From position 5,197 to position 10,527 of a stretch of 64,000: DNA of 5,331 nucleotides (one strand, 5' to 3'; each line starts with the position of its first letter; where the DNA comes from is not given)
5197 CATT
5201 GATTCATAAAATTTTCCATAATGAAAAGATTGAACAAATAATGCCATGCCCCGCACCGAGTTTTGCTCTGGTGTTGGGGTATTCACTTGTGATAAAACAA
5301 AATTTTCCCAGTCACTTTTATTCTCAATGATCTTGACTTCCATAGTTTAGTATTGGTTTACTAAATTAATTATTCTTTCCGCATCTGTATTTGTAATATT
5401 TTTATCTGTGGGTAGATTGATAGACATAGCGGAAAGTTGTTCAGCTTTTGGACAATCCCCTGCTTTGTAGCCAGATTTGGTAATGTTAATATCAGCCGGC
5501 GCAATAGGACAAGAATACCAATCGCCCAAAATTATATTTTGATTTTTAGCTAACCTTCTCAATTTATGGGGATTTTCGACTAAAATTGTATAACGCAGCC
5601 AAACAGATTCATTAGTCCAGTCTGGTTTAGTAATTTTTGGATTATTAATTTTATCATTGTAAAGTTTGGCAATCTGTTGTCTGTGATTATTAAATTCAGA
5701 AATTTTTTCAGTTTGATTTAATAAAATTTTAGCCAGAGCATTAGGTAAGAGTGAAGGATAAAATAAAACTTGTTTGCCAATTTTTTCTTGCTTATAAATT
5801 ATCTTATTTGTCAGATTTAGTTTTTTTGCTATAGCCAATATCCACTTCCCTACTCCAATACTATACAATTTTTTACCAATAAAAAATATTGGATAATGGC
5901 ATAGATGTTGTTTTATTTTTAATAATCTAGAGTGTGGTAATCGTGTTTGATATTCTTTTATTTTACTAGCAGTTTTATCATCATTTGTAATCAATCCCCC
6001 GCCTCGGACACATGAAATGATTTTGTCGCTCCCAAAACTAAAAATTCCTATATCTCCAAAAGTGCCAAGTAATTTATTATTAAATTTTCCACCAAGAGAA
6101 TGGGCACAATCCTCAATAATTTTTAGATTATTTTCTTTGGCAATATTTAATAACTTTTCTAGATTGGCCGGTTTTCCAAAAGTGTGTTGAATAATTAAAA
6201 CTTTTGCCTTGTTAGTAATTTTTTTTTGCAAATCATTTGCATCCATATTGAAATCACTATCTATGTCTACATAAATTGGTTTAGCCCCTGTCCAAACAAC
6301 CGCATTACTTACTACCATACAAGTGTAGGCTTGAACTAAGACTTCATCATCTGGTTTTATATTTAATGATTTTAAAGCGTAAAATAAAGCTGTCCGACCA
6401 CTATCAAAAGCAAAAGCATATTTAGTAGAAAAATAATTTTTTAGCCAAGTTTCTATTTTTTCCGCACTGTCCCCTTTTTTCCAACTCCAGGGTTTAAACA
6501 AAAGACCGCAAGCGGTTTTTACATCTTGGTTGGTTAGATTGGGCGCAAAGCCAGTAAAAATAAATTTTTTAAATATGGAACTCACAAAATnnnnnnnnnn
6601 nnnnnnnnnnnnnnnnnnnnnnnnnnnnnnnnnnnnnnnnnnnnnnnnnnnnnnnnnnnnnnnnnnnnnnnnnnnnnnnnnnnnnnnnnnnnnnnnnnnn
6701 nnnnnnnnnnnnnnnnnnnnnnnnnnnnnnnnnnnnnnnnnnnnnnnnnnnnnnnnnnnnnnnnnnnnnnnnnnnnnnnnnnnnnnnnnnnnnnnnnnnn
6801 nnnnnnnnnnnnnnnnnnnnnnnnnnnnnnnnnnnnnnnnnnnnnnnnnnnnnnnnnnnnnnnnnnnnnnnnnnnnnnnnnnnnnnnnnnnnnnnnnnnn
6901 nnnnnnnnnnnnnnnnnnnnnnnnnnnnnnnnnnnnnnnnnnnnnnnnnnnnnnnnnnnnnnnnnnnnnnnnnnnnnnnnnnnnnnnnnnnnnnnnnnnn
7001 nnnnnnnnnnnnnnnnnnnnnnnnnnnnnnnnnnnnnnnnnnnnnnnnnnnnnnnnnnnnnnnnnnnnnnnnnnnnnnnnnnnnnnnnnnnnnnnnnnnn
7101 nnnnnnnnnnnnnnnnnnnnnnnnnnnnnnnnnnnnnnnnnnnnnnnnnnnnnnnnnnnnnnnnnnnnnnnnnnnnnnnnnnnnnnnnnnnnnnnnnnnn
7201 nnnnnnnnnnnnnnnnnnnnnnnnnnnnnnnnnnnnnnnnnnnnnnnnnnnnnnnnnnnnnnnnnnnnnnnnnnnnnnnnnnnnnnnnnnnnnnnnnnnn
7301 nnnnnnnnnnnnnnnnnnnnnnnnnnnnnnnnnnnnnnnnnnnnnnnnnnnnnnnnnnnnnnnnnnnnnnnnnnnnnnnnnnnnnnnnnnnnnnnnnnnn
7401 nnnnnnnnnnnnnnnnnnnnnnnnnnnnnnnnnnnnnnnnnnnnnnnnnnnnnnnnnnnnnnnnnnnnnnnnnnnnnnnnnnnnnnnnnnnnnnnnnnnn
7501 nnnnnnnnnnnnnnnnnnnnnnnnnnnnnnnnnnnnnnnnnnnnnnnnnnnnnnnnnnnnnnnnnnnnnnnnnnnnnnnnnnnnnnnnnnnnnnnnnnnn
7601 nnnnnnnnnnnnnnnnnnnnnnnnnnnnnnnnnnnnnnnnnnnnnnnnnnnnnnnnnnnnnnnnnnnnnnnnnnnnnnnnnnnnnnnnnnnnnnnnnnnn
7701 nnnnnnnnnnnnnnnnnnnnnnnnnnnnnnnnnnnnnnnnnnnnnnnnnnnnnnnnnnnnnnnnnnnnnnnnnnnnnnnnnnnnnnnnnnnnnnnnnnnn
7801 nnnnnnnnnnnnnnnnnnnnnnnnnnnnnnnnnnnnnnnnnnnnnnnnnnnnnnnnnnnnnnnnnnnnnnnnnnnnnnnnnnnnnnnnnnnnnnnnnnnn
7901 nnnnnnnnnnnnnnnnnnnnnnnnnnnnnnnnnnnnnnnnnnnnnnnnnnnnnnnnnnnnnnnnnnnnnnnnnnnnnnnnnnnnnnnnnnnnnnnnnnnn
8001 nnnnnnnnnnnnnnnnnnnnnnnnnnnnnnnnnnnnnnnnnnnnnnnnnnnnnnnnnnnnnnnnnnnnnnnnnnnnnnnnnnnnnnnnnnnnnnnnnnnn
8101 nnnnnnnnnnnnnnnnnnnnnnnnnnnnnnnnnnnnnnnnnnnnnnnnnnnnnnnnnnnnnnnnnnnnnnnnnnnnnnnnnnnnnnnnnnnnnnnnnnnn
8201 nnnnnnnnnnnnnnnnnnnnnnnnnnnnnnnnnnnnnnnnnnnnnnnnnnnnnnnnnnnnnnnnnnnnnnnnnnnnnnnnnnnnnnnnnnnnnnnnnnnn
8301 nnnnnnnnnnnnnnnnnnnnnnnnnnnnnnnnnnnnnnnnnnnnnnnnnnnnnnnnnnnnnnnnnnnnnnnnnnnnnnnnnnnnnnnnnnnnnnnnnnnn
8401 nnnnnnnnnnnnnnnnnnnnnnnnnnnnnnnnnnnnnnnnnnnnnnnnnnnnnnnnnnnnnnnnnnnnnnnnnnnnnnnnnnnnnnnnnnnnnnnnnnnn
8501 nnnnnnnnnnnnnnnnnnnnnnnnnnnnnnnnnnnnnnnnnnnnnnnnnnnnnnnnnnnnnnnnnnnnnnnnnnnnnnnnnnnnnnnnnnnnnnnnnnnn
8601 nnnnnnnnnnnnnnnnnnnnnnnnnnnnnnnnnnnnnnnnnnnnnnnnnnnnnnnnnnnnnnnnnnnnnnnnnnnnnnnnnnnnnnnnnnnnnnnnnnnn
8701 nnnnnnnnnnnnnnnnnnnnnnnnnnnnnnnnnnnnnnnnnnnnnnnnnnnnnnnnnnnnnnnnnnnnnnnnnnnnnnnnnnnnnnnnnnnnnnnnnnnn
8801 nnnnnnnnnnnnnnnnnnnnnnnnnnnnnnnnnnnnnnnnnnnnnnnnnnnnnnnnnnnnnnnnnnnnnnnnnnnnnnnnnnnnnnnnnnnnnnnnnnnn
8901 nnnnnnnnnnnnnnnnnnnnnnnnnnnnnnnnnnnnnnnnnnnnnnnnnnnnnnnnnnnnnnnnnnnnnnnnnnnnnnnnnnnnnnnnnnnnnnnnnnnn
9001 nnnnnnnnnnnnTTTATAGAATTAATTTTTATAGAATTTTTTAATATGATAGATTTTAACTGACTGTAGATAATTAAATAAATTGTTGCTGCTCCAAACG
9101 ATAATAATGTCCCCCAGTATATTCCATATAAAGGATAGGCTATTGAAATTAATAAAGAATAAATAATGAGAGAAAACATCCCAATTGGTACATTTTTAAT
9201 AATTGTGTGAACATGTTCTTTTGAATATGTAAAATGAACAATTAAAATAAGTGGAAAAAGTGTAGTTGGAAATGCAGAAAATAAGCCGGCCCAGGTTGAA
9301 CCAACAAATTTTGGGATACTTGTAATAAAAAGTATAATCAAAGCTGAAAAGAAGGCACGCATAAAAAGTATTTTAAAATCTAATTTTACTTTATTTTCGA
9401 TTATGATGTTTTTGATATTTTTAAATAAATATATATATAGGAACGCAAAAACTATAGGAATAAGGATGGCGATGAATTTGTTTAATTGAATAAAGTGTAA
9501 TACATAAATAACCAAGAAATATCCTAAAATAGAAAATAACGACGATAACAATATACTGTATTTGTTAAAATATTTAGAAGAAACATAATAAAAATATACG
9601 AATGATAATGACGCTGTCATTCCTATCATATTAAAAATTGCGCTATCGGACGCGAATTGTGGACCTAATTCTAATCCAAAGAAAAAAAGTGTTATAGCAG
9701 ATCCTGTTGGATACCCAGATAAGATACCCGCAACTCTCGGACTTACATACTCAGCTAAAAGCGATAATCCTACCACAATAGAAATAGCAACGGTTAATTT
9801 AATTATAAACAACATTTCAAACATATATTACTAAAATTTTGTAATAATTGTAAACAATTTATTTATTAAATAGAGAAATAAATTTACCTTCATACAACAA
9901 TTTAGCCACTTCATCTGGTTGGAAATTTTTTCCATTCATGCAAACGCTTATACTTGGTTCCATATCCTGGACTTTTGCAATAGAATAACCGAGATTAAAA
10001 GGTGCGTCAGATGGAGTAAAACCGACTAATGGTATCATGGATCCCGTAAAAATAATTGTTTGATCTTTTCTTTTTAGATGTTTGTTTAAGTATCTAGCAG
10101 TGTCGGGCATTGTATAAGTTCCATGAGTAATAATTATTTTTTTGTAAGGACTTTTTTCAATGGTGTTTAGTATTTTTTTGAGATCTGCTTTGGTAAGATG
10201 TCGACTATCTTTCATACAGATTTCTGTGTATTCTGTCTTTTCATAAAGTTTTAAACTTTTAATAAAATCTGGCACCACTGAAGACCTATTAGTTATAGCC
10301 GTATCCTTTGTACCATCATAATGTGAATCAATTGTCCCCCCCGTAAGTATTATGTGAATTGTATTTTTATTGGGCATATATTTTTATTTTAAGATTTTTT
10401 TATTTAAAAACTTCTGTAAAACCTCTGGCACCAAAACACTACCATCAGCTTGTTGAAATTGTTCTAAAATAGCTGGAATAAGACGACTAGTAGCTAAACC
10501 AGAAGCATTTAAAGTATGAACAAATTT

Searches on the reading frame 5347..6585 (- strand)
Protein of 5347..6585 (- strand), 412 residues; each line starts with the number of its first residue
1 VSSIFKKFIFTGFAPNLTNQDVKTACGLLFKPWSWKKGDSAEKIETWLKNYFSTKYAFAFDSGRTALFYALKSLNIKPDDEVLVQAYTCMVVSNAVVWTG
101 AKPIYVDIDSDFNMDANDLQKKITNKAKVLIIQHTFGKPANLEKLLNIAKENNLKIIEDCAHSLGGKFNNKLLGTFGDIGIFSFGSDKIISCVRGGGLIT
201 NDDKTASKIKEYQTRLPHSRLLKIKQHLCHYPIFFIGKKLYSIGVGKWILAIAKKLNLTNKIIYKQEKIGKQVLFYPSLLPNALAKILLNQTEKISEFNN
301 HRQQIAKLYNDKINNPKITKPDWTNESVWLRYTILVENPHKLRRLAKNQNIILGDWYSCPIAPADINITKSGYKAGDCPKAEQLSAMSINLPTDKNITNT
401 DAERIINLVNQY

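Call 77: search_protein_families(library=pfam, proteins=[window:5347-6585:-], max_evalue=0.00001)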
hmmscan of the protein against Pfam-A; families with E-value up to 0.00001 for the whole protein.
window:5347-6585:- (412 aa): 2 families
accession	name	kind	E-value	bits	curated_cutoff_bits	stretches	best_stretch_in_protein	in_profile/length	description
PF01041.23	DegT_DnrJ_EryC1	-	4.4e-66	224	19.8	2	34-213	19-199/360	DegT/DnrJ/EryC1/StrS aminotransferase family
PF00155.27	Aminotran_1_2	-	1e-09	38.5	19.7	1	57-165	68-191/361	Aminotransferase class I and II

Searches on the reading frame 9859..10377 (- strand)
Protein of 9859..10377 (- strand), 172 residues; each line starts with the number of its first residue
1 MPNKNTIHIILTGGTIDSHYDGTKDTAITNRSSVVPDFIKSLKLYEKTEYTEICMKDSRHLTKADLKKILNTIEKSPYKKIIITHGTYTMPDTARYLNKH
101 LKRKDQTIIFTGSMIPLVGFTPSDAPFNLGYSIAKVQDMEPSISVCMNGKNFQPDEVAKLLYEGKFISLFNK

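Call 78: search_protein_families(library=pfam, proteins=[window:9859-10377:-], max_evalue=0.00001)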
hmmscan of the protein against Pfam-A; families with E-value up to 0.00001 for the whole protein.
window:9859-10377:- (172 aa): 1 family
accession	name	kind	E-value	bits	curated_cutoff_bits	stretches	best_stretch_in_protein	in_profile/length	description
PF00710.25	Asparaginase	-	7.7e-24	84.7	22.5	1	7-160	2-161/193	Asparaginase, N-terminal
